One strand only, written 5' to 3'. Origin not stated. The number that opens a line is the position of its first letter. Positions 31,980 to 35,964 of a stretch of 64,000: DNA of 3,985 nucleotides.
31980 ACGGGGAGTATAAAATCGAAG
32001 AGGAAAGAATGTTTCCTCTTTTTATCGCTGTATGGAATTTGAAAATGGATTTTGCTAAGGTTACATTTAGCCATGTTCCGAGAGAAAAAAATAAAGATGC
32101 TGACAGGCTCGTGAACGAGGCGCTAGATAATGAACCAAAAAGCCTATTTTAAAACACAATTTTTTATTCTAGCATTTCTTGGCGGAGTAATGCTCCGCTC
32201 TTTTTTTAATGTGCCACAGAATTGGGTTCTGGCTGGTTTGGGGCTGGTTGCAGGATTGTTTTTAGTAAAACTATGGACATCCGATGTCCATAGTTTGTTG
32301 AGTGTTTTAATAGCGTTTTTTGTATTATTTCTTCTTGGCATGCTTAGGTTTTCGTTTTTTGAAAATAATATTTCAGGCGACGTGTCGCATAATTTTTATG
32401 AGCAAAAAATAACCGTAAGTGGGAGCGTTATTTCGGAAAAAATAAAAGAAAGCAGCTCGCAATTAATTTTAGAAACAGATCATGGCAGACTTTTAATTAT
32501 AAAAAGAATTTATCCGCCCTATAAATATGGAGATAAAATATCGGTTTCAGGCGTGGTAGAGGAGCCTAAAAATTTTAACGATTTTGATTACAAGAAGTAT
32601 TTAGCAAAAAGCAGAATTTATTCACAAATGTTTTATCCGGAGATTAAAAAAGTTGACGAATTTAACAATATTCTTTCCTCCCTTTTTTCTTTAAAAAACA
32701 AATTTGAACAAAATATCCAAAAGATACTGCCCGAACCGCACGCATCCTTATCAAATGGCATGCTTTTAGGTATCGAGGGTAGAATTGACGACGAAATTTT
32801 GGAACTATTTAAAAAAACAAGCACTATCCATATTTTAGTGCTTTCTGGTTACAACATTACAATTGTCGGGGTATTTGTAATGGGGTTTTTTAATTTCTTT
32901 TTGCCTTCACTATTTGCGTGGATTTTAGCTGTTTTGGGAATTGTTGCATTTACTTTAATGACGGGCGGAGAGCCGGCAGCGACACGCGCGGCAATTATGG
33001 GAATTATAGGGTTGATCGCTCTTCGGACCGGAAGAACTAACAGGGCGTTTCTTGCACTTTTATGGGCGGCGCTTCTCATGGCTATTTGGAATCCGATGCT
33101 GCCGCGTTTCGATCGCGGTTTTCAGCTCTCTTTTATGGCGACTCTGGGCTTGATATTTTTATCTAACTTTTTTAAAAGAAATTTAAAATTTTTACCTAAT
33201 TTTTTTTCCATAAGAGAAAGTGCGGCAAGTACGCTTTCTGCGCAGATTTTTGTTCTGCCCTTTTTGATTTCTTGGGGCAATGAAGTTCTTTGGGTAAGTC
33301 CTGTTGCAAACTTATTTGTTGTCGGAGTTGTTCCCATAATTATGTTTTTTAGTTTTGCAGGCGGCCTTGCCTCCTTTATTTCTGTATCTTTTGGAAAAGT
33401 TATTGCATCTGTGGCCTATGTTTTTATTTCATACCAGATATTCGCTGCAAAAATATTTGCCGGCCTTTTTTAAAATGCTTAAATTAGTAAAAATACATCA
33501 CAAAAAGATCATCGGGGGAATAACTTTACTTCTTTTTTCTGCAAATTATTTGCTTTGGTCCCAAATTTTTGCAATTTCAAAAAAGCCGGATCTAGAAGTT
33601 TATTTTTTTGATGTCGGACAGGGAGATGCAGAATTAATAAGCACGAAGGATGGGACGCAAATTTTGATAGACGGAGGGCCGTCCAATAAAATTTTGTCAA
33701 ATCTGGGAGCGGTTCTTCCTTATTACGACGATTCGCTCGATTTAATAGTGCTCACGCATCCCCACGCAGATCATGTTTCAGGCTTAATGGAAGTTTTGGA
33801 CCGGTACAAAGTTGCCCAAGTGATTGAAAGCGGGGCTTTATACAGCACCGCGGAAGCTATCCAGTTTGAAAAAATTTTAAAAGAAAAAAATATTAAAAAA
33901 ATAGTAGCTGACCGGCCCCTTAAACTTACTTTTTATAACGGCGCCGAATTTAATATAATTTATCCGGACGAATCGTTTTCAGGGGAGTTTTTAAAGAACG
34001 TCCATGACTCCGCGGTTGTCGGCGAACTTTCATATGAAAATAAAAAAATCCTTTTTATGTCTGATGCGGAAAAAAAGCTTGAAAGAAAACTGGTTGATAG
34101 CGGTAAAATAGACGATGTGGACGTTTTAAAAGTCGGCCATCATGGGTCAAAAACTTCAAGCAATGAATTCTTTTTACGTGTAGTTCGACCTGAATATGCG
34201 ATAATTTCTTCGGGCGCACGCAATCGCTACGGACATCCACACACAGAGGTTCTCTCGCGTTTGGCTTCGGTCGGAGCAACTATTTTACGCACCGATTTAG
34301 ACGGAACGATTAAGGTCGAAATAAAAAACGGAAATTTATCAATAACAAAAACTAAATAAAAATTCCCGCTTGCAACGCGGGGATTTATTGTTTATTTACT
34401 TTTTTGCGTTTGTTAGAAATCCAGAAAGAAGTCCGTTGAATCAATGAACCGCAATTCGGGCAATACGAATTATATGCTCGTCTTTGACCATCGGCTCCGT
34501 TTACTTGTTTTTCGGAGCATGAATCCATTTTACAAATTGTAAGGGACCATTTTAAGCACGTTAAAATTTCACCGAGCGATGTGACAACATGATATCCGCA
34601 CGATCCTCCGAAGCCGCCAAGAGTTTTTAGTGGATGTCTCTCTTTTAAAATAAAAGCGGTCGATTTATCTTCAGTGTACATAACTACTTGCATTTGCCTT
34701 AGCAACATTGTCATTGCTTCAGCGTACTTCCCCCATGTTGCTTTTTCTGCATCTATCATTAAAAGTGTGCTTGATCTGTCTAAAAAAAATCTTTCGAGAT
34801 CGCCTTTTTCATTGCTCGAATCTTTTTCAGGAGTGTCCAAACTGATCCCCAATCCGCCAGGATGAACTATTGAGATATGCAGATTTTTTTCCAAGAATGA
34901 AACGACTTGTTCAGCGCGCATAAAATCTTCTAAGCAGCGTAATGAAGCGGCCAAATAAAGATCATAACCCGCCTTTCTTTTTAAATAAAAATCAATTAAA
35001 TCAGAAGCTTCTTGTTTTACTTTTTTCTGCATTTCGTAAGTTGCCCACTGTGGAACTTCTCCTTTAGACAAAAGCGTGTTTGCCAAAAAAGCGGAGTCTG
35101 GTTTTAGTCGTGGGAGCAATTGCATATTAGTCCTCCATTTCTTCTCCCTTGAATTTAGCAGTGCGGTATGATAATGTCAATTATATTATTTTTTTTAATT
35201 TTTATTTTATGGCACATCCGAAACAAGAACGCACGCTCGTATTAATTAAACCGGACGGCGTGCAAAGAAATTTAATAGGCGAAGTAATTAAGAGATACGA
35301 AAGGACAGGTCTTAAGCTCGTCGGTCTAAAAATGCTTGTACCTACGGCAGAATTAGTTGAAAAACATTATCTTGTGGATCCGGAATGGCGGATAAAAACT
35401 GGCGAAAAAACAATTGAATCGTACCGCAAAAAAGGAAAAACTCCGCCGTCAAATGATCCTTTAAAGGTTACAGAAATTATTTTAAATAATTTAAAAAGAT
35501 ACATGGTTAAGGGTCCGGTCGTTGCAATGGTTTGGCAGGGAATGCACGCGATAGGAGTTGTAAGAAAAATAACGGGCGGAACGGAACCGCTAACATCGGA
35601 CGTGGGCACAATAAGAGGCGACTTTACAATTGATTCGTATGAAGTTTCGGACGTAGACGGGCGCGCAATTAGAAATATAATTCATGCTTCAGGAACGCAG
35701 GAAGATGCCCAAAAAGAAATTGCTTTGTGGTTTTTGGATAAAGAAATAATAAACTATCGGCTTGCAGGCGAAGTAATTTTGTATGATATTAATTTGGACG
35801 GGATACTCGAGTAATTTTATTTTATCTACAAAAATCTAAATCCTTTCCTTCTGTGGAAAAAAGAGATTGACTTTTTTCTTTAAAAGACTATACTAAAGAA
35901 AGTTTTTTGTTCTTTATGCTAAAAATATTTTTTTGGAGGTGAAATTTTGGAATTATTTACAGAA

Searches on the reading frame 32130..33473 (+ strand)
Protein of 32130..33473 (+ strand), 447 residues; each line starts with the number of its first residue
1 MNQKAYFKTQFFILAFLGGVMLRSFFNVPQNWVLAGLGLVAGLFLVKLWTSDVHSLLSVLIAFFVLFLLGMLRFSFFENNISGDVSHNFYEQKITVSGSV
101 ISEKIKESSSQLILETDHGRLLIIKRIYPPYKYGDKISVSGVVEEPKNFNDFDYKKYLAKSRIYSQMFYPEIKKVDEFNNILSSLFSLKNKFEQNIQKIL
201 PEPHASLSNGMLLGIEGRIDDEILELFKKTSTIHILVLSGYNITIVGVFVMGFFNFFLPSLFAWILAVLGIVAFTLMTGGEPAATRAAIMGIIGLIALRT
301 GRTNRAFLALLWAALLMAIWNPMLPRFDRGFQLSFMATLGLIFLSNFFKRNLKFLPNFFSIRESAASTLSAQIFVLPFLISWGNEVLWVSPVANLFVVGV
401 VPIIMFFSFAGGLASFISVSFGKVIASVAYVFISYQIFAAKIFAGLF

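Call 56: search_protein_families(library=pfam, proteins=[window:32130-33473:+], max_evalue=0.00001)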
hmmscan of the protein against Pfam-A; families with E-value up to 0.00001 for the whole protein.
window:32130-33473:+ (447 aa): 2 families
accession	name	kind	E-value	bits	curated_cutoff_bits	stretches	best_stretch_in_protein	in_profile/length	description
PF03772.21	Competence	-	3.7e-39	135.1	23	1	211-445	1-237/270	Competence protein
PF13567.11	DUF4131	-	1.1e-15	58.2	31.6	1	28-174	3-164/165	Domain of unknown function (DUF4131)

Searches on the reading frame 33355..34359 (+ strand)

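Call 57: search_protein_families(library=pfam, proteins=[window:33355-34359:+], max_evalue=0.00001)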
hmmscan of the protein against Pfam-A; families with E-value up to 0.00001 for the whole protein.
window:33355-34359:+ (334 aa): 3 families
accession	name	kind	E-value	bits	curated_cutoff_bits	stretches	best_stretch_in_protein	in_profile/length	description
PF00753.33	Lactamase_B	-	4.1e-17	63.2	22.7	1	88-287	4-195/196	Metallo-beta-lactamase superfamily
PF12706.13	Lactamase_B_2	-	7.4e-07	29.4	27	1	101-190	1-97/200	Beta-lactamase superfamily domain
PF25281.1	MBL_MAP1B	-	2.5e-06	27.1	37.6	1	82-156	23-92/279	MAP1B MBL-like domain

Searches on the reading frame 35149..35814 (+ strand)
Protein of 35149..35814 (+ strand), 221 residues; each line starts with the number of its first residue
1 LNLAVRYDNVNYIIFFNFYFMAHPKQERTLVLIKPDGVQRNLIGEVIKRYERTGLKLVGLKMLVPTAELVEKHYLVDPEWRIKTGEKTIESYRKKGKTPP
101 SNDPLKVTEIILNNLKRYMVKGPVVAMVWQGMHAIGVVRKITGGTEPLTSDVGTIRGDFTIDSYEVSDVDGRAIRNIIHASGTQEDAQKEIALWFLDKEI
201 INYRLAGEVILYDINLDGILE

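Call 57: search_protein_families(library=pfam, proteins=[window:35149-35814:+], max_evalue=0.00001)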
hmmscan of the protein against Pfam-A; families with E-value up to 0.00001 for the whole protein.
window:35149-35814:+ (221 aa): 1 family
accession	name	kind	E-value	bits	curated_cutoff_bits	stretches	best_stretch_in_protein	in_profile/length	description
PF00334.24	NDK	-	2e-38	131.8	27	2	112-200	57-135/135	Nucleoside diphosphate kinase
